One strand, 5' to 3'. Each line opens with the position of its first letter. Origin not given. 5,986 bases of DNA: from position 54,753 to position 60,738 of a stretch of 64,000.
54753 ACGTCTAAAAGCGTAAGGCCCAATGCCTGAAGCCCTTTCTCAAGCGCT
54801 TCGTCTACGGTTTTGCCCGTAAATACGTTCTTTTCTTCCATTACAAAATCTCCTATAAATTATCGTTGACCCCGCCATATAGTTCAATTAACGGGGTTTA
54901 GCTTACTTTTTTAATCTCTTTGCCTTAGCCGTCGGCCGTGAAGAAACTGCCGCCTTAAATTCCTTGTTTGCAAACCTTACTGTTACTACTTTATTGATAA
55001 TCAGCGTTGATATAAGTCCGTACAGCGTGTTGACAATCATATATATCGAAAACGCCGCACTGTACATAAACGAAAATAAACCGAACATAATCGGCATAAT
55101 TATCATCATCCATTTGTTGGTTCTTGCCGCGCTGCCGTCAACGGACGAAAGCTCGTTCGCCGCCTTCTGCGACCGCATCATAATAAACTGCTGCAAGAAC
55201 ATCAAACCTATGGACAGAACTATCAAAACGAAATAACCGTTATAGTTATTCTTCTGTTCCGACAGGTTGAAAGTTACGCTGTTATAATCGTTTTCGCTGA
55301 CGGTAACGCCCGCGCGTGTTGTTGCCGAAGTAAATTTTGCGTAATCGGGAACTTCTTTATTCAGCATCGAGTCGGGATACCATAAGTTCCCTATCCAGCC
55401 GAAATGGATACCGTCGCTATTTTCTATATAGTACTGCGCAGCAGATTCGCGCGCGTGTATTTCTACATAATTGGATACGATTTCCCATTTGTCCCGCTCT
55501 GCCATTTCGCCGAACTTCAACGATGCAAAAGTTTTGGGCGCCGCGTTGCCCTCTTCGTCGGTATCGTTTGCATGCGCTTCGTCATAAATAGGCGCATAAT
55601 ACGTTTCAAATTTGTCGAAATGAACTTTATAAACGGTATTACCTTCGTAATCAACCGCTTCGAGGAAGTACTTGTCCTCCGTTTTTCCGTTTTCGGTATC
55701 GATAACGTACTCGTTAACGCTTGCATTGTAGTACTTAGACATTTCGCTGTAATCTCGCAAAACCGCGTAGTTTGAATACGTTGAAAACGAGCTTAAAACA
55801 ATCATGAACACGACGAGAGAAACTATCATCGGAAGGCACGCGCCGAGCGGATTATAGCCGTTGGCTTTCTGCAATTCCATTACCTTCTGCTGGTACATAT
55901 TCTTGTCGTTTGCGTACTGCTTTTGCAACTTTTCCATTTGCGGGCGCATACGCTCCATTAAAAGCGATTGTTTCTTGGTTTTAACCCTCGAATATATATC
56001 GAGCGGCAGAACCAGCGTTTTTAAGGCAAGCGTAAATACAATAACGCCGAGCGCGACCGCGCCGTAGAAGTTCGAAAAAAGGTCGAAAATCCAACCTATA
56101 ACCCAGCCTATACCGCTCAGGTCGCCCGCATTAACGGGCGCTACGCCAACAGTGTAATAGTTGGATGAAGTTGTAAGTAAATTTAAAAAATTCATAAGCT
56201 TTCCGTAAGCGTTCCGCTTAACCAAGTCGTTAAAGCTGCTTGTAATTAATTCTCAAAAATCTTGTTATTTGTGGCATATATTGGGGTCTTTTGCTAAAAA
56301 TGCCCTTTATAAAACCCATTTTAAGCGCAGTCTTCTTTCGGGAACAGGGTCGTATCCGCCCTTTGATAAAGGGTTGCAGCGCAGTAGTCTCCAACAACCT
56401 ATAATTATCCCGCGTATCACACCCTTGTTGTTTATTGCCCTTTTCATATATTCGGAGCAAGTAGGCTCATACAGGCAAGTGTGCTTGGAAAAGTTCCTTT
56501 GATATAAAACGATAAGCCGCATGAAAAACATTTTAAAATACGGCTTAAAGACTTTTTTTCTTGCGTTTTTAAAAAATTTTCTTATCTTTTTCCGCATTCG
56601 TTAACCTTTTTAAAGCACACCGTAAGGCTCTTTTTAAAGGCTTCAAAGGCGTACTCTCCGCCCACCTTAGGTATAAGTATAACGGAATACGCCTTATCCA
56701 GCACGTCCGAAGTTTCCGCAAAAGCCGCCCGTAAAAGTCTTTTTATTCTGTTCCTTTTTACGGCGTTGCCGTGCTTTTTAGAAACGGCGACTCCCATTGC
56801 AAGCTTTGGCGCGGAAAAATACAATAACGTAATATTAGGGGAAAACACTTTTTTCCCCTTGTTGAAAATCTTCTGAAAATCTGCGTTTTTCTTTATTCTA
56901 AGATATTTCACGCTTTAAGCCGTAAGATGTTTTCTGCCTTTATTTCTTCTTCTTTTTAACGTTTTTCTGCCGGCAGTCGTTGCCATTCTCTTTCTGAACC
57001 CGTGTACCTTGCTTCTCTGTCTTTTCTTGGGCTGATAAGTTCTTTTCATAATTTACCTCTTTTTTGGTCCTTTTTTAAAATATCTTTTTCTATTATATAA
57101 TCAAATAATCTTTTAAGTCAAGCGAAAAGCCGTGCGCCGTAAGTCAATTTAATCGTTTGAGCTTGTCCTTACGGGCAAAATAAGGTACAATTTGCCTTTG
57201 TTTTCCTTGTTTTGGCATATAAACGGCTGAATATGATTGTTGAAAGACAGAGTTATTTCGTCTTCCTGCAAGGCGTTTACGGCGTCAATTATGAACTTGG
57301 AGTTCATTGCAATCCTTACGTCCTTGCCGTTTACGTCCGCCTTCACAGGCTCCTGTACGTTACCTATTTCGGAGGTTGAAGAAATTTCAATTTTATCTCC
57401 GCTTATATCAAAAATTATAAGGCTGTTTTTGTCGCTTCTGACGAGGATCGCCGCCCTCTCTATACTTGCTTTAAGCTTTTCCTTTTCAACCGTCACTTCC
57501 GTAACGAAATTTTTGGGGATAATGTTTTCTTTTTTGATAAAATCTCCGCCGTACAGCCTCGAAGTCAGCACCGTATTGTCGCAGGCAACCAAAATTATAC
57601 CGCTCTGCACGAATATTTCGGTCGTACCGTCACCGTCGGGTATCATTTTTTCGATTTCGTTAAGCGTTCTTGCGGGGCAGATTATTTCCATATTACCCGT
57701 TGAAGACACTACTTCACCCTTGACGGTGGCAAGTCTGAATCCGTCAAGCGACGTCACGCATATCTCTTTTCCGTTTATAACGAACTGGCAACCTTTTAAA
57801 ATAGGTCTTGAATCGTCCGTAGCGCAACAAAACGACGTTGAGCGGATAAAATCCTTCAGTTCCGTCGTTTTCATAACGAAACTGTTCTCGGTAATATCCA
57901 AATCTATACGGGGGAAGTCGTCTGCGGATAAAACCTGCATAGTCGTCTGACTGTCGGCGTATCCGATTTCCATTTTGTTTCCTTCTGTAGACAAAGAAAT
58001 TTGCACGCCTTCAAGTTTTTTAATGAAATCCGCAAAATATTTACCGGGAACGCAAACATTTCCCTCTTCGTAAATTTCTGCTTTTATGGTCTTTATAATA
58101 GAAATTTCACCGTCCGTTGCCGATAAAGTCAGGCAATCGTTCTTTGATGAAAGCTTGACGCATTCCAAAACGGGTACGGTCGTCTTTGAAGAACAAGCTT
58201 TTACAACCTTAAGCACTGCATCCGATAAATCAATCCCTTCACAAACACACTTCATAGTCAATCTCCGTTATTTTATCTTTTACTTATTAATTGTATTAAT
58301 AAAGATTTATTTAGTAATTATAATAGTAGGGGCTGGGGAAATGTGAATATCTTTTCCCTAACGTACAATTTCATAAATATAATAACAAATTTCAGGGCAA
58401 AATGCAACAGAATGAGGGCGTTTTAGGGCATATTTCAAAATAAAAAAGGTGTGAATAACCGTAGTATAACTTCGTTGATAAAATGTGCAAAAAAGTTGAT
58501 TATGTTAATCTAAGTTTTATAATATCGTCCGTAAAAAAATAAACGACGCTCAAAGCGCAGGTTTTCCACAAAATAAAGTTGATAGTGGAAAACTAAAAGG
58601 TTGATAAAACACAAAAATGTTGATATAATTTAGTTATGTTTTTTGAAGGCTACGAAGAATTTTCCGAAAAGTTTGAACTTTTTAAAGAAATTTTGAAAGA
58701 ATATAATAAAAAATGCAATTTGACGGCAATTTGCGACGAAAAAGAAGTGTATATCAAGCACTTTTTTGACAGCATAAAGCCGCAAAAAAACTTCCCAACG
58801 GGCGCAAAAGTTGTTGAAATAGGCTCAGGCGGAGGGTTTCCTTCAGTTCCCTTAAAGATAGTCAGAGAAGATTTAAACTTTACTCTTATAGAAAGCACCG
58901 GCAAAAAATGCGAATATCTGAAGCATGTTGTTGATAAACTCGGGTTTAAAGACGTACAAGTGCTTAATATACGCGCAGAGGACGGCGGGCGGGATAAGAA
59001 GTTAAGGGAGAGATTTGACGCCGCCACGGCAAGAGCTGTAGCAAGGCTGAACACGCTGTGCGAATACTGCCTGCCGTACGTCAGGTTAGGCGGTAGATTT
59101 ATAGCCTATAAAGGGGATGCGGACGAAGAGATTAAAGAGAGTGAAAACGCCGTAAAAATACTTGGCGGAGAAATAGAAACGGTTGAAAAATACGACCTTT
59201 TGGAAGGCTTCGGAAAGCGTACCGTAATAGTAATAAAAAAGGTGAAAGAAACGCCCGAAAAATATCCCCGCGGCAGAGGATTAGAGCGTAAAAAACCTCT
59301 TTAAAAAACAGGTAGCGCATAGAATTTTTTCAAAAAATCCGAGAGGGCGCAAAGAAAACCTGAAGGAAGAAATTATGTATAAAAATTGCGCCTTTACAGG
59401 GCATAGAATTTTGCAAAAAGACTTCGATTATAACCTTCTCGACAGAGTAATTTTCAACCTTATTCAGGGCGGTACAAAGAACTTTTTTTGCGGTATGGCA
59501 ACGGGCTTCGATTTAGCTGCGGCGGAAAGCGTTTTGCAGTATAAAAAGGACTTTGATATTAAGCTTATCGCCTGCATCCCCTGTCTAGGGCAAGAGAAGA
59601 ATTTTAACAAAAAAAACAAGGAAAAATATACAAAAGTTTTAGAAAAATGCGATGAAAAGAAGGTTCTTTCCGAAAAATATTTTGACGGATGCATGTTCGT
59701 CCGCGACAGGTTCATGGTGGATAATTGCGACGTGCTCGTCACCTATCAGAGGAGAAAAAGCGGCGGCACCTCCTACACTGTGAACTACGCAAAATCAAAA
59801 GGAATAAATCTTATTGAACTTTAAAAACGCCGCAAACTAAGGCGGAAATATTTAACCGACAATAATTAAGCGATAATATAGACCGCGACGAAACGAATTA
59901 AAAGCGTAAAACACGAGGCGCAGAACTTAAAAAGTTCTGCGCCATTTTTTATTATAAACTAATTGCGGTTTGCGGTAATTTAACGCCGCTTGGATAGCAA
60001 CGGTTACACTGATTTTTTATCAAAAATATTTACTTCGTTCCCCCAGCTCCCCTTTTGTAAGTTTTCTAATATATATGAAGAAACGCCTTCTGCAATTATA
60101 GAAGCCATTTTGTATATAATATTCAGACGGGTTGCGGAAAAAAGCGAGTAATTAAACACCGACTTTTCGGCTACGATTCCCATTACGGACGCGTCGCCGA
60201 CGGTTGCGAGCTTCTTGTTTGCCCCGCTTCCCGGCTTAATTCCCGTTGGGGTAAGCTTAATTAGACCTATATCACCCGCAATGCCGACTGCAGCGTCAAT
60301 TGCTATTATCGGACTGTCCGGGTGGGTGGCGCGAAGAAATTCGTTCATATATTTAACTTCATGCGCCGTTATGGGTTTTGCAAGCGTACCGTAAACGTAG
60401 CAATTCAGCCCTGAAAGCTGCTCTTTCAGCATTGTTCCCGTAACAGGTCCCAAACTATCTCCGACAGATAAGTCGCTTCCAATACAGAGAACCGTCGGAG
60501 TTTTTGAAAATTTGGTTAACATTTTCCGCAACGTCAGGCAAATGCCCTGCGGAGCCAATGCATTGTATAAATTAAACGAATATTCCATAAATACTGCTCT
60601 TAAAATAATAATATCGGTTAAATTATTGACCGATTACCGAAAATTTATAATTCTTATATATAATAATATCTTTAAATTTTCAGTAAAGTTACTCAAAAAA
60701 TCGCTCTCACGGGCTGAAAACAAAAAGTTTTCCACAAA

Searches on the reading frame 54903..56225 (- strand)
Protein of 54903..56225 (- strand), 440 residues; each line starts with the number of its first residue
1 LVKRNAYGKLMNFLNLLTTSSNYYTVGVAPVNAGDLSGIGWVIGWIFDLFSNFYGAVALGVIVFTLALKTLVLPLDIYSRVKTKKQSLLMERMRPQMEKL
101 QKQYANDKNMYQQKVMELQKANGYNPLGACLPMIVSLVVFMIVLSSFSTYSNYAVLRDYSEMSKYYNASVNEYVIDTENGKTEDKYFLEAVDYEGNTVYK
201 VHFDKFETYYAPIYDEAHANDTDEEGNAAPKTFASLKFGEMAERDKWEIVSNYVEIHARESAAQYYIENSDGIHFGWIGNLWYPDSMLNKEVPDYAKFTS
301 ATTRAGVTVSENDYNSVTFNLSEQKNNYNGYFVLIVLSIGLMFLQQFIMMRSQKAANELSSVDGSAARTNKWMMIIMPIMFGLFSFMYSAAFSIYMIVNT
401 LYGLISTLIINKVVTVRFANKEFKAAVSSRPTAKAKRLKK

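Call 5: search_protein_families(library=pfam, proteins=[window:54903-56225:-])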
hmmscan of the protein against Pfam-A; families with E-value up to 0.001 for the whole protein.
window:54903-56225:- (440 aa): 1 family
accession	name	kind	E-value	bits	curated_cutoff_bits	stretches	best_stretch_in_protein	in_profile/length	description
PF02096.25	60KD_IMP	-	1.6e-31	109.9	35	2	58-149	2-89/163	60Kd inner membrane protein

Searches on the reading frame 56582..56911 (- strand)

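Call 5: search_protein_families(library=pfam, proteins=[window:56582-56911:-])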
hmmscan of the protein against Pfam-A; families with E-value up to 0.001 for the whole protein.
window:56582-56911:- (109 aa): 1 family
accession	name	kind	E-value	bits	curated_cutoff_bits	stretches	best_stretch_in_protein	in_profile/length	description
PF00825.24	Ribonuclease_P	-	9.6e-25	87.2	22.3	1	3-103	4-108/109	Ribonuclease P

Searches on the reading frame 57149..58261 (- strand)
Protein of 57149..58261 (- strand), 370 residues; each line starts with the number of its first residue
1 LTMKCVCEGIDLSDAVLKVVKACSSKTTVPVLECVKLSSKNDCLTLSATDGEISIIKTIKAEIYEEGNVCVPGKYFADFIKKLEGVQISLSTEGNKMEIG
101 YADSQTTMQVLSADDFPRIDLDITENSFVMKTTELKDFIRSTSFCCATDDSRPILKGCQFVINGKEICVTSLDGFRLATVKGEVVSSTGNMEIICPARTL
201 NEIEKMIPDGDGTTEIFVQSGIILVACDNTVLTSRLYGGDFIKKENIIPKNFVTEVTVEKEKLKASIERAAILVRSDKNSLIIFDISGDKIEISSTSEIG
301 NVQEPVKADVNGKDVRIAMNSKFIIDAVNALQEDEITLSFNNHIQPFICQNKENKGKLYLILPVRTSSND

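Call 5: search_protein_families(library=pfam, proteins=[window:57149-58261:-])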
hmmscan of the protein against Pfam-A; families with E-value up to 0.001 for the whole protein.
window:57149-58261:- (370 aa): 3 families
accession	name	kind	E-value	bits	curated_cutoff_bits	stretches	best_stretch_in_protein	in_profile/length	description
PF00712.24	DNA_pol3_beta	-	5.2e-35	120.6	24.4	2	3-119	1-119/120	DNA polymerase III beta subunit, N-terminal domain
PF02767.21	DNA_pol3_beta_2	-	4.7e-31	107.9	27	2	131-241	3-114/116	DNA polymerase III beta subunit, central domain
PF02768.20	DNA_pol3_beta_3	-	1.2e-27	96.6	27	1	246-365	2-121/121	DNA polymerase III beta subunit, C-terminal domain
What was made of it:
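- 57149..58255 (-): dnaN (DNA polymerase III beta clamp, 368 aa). ATG at 58255, GGAG ribosome-binding site at 58263-58266 on the minus strand. Pfam DNA_pol3_beta, beta_2 and beta_3, E 5e-35 to 1e-27 (call 5).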

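Call 17: find_related_loci(query=window:57152-58255:-, collection=genome_contigs, flank=10000)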
Query window:57152-58255:- (368 aa) in genome_contigs; peptide patterns used: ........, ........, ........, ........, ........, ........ (x = any residue, [..] = any of these).
181 stretches matched a pattern; 64 encode a relative of the query (tblastn E <= 1e-3); 63 distinct loci.
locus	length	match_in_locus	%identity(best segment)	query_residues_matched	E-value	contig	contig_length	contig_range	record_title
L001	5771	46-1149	94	1-368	0e+0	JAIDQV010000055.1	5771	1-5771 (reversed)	MAG: Clostridia bacterium isolate SC0360_S7_15 SC0360_S7_15_contig_55, whole genome shotgun sequence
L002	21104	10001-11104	94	1-368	0e+0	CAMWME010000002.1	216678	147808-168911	MAG TPA_asm: uncultured Clostridia bacterium isolate SRR14411243_bin.15_metawrap_v1.3_MAG genome assembly, contig: NODE.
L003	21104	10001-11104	94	1-368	0e+0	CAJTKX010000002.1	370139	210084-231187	MAG TPA_asm: uncultured Christensenella sp. isolate MGBC104814 genome assembly, contig: MGBC104814.2, whole genome shotg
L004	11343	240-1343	92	1-368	0e+0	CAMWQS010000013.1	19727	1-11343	MAG TPA_asm: uncultured Clostridia bacterium isolate SRR14411330_bin.4_metawrap_v1.3_MAG genome assembly, contig: NODE.2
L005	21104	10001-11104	93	1-368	0e+0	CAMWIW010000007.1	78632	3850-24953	MAG TPA_asm: uncultured Clostridia bacterium isolate SRR14411350_bin.2_metawrap_v1.3_MAG genome assembly, contig: NODE.3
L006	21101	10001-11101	90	1-367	0e+0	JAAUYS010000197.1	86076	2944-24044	MAG: Clostridia bacterium isolate Mgla_MAG_30-bin_22 c_000000051685, whole genome shotgun sequence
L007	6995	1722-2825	90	1-368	0e+0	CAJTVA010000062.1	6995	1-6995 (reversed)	MAG TPA_asm: uncultured Christensenella sp. isolate MGBC109634 genome assembly, contig: MGBC109634.62, whole genome shot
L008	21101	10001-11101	88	1-367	0e+0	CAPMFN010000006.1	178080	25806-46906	MAG TPA_asm: Candidatus Borkfalkiaceae bacterium isolate MGBC117803 genome assembly, contig: MGBC117803.6, whole genome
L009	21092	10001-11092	85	1-364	0e+0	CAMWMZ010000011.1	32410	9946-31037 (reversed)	MAG TPA_asm: uncultured Clostridia bacterium isolate SRR14411251_bin.15_metawrap_v1.3_MAG genome assembly, contig: NODE.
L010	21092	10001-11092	86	1-364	0e+0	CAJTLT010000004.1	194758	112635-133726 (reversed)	MAG TPA_asm: uncultured Christensenella sp. isolate MGBC104908 genome assembly, contig: MGBC104908.4, whole genome shotg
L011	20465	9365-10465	83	1-367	0e+0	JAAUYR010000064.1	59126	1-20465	MAG: Clostridia bacterium isolate Mgla_MAG_6-bin_37 c_000000146560, whole genome shotgun sequence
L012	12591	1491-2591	83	1-367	0e+0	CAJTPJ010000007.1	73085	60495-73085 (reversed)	MAG TPA_asm: uncultured Christensenella sp. isolate MGBC107459 genome assembly, contig: MGBC107459.7, whole genome shotg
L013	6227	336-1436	83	1-367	0e+0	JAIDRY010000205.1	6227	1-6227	MAG: Clostridia bacterium isolate SC0363_S10_12 SC0363_S10_12_contig_205, whole genome shotgun sequence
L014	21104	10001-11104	84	1-367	0e+0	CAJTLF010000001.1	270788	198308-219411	MAG TPA_asm: uncultured Christensenella sp. isolate MGBC104819 genome assembly, contig: MGBC104819.1, whole genome shotg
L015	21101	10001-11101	82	1-367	0e+0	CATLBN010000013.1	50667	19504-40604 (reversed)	MAG TPA_asm: uncultured Clostridia bacterium isolate MGG03623_1680015440 genome assembly, contig: ERR2844015_2364, whole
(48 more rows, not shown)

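Call 35: find_encoding_contigs(protein=window:57149-58255:-, flank=10000, max_places=10)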
Protein window:57149-58255:- (368 aa): 23 contigs read that carry it; 6 places shown.
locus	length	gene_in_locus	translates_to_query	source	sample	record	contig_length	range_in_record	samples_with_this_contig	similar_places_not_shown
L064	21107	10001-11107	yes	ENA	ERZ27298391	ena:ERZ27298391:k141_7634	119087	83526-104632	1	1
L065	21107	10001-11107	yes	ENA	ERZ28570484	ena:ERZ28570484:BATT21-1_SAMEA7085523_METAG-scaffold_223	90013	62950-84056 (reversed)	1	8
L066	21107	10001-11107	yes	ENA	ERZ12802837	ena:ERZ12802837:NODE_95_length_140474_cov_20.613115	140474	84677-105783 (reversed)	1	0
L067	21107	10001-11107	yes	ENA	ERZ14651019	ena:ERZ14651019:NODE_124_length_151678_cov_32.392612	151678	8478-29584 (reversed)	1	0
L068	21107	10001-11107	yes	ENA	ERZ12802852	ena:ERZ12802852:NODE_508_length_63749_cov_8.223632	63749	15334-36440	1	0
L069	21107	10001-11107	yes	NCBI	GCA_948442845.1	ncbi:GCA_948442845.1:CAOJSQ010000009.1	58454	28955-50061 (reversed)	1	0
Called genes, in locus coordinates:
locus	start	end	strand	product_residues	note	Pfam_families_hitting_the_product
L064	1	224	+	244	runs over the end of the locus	PF01471:PG_binding_1, PF09374:PG_binding_3 (faint), PF07486:Hydrolase_2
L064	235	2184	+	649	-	PF20769:YPEB_N, PF14620:YPEB_PepSY1-2, PF03413:PepSY (faint)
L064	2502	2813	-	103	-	-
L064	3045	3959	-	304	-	PF02195:ParB_N, PF17762:HTH_ParB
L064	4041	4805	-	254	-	PF00142:Fer4_NifH (weak), PF01656:CbiA, PF06564:CBP_BcsQ (weak), PF09140:MipZ (weak), PF10609:ParA, PF13614:AAA_31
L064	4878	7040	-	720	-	PF00004:AAA, PF07728:AAA_5 (faint), PF17862:AAA_lid_3, PF01434:Peptidase_M41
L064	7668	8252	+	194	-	PF06866:DUF1256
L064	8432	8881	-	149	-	PF06908:YpsA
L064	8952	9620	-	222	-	PF02527:GidB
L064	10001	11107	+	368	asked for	PF00712:DNA_pol3_beta, PF02767:DNA_pol3_beta_2, PF02768:DNA_pol3_beta_3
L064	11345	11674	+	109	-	PF00825:Ribonuclease_P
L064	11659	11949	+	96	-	PF01809:YidD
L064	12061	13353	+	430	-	PF02096:60KD_IMP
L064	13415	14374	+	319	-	PF14804:Jag_N, PF13083:KH_KhpA-B, PF01424:R3H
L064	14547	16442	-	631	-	PF17297:PEPCK_N, PF00821:PEPCK_GTP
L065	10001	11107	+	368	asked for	PF00712:DNA_pol3_beta, PF02767:DNA_pol3_beta_2, PF02768:DNA_pol3_beta_3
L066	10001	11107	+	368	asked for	PF00712:DNA_pol3_beta, PF02767:DNA_pol3_beta_2, PF02768:DNA_pol3_beta_3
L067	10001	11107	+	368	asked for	PF00712:DNA_pol3_beta, PF02767:DNA_pol3_beta_2, PF02768:DNA_pol3_beta_3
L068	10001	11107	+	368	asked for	PF00712:DNA_pol3_beta, PF02767:DNA_pol3_beta_2, PF02768:DNA_pol3_beta_3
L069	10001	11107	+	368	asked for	PF00712:DNA_pol3_beta, PF02767:DNA_pol3_beta_2, PF02768:DNA_pol3_beta_3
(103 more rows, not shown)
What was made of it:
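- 57149..58255 (-): Public gene calls give 368 aa (call 35).
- The neighbours are the classic origin genes rpmH, rnpA, yidC, jag, rsmG and yyaC (calls 5, 35).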

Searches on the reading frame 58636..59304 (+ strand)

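Call 5: search_protein_families(library=pfam, proteins=[window:58636-59304:+])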
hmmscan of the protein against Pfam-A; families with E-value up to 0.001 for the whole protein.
window:58636-59304:+ (222 aa): 1 family
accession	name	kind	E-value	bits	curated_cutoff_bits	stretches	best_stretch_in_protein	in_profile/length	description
PF02527.21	GidB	-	9.5e-46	155.9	27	1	11-185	3-175/184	rRNA small subunit methyltransferase G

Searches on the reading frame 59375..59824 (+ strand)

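Call 5: search_protein_families(library=pfam, proteins=[window:59375-59824:+])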
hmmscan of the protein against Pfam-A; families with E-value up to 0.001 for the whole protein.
window:59375-59824:+ (149 aa): 1 family
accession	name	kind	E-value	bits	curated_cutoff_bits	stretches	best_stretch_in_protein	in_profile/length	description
PF06908.16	YpsA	-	6.2e-18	65.8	27.7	1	22-142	28-152/168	YspA SLOG family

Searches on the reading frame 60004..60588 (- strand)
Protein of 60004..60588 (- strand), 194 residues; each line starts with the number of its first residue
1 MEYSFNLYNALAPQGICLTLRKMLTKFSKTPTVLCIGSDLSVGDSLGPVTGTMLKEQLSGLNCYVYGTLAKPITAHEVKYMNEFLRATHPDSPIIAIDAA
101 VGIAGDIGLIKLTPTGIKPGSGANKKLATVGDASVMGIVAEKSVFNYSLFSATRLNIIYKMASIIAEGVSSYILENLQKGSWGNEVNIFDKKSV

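Call 5: search_protein_families(library=pfam, proteins=[window:60004-60588:-])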
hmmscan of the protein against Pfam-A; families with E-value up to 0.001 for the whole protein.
window:60004-60588:- (194 aa): 1 family
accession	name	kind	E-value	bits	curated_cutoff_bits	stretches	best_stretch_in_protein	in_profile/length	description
PF06866.16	DUF1256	-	8.3e-40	136.3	27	1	10-167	7-163/164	Protein of unknown function (DUF1256)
